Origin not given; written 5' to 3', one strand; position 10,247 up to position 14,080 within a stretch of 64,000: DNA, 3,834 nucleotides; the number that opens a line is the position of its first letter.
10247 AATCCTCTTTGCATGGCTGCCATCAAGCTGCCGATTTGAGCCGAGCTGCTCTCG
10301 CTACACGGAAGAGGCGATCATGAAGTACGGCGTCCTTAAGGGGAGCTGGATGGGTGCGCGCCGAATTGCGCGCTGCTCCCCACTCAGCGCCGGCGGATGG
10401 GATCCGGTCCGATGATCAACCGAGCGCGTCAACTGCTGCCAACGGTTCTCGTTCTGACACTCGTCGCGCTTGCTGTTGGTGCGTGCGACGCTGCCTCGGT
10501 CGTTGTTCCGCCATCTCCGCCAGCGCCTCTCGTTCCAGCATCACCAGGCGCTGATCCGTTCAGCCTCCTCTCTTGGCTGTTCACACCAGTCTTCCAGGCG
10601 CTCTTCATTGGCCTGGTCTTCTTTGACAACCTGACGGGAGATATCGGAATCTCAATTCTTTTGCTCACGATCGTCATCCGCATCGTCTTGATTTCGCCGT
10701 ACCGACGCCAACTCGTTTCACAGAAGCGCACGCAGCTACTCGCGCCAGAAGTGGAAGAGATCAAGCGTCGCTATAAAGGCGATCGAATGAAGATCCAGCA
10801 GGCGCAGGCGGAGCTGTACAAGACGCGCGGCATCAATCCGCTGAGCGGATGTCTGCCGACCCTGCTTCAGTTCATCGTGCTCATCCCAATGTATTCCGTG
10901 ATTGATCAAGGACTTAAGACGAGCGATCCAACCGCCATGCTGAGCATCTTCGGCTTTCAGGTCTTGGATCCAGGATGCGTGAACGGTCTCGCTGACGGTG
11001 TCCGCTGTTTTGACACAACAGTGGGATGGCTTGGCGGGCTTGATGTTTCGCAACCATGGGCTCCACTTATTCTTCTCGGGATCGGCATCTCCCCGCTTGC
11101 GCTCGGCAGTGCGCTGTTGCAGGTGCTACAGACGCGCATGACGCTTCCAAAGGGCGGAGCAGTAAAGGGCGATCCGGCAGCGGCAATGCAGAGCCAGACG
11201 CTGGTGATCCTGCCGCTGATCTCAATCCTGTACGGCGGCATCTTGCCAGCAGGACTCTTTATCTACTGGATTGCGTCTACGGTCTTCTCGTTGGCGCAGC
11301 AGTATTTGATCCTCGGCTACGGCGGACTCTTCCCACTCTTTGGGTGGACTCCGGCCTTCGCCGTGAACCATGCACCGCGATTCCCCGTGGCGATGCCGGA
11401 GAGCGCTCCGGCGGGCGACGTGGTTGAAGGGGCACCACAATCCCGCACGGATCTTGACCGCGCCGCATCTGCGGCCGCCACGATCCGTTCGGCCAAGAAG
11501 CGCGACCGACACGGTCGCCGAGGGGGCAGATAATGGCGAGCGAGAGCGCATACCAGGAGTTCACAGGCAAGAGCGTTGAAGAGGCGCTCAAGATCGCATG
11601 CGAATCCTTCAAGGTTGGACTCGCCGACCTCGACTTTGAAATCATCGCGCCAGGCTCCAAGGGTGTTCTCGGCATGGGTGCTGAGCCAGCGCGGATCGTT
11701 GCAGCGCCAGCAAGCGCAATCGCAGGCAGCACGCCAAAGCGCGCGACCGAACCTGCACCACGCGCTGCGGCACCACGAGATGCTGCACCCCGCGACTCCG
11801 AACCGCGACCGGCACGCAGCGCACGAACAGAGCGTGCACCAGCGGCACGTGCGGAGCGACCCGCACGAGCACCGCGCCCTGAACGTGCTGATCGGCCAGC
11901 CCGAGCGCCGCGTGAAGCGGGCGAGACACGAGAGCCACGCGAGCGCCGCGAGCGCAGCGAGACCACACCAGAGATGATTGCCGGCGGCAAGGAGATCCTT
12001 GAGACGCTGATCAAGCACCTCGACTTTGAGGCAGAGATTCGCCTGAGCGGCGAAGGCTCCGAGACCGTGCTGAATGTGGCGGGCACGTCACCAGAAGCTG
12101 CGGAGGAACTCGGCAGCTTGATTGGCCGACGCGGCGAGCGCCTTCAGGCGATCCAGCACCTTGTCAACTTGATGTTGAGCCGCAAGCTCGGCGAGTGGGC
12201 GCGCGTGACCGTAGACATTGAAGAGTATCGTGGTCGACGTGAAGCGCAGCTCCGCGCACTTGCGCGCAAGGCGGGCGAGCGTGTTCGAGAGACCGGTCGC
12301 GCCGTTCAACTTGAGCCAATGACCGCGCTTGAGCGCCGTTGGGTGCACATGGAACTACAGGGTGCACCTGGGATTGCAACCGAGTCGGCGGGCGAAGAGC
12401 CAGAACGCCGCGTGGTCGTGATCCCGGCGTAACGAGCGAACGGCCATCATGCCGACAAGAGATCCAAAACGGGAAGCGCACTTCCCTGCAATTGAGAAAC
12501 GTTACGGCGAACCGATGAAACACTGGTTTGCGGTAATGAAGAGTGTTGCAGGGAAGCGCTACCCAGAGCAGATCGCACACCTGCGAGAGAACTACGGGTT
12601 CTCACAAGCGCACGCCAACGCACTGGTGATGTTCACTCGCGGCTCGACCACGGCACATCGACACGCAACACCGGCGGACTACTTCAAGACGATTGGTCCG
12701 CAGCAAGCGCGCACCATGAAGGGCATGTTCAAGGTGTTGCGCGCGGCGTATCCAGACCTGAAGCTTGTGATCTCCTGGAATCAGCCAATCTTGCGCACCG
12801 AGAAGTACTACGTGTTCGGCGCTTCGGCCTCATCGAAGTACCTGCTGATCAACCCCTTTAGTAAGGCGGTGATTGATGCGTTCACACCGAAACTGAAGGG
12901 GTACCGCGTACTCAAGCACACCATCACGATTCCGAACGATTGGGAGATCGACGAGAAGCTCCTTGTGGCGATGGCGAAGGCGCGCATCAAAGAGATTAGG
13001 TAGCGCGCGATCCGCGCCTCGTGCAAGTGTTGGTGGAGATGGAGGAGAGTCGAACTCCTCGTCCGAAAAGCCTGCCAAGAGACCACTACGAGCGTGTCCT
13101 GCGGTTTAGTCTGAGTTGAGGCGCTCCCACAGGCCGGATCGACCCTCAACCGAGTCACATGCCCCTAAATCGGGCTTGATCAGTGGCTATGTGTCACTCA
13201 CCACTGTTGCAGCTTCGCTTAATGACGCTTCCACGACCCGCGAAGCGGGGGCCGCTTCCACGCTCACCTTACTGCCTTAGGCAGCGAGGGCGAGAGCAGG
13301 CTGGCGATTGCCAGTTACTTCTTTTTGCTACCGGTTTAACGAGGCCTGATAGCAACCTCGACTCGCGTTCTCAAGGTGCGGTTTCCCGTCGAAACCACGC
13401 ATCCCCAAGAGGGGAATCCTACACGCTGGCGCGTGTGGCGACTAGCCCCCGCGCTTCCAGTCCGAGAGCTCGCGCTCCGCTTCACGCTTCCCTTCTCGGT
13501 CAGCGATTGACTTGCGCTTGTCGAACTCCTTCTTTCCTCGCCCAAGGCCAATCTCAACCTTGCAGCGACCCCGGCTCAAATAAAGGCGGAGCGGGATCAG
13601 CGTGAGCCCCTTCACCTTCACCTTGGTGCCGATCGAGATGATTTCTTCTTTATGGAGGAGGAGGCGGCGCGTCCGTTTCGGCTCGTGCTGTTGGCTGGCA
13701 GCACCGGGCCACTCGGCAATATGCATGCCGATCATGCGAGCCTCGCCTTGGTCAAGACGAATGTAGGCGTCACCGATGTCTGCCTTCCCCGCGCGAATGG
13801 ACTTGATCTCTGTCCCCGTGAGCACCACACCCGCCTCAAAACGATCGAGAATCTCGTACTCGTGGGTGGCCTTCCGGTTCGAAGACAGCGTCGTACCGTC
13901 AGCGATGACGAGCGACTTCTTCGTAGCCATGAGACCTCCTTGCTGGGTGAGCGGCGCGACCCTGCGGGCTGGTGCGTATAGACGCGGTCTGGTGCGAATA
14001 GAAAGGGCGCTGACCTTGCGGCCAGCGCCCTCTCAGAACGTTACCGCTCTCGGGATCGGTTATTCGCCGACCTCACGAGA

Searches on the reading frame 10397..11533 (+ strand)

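Call 12: search_protein_families(library=pfam, proteins=[window:10397-11533:+], max_evalue=0.00001)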
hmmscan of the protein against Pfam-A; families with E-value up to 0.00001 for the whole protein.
window:10397-11533:+ (378 aa): 1 family
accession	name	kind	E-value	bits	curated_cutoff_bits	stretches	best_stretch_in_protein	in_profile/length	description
PF02096.25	60KD_IMP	-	4e-41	141.1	35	1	84-305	2-161/163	60Kd inner membrane protein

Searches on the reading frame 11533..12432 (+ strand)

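Call 12: search_protein_families(library=pfam, proteins=[window:11533-12432:+], max_evalue=0.00001)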
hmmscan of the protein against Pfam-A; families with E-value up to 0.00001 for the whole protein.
window:11533-12432:+ (299 aa): 3 families
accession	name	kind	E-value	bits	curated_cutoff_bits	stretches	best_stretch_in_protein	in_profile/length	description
PF01424.28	R3H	-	6e-17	61.9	26.8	1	239-298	2-60/60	R3H domain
PF14804.11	Jag_N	-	3e-13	50.4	25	1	10-57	1-48/50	Jag N-terminus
PF13083.13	KH_KhpA-B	-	1.6e-08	34.8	32.1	1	154-226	6-72/73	KhpA/KhpB, KH domain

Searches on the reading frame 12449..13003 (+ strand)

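Call 12: search_protein_families(library=pfam, proteins=[window:12449-13003:+], max_evalue=0.00001)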
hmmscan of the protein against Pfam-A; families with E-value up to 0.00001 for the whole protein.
window:12449-13003:+ (184 aa): 1 family
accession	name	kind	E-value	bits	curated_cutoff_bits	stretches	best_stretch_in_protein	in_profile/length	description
PF14117.11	DUF4287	-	8.2e-13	48.6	27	1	11-63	5-58/60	Domain of unknown function (DUF4287)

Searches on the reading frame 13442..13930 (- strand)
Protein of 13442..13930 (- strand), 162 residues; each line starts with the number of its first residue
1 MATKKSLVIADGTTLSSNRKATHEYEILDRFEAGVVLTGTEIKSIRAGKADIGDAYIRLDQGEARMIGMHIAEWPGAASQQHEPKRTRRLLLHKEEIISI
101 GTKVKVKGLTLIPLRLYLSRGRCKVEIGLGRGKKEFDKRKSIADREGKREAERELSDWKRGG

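Call 12: search_protein_families(library=pfam, proteins=[window:13442-13930:-], max_evalue=0.00001)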
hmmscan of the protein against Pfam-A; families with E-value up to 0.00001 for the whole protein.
window:13442-13930:- (162 aa): 1 family
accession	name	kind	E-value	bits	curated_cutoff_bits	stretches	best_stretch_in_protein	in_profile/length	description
PF01668.23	SmpB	-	3.7e-54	183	27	1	16-156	2-142/143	SmpB protein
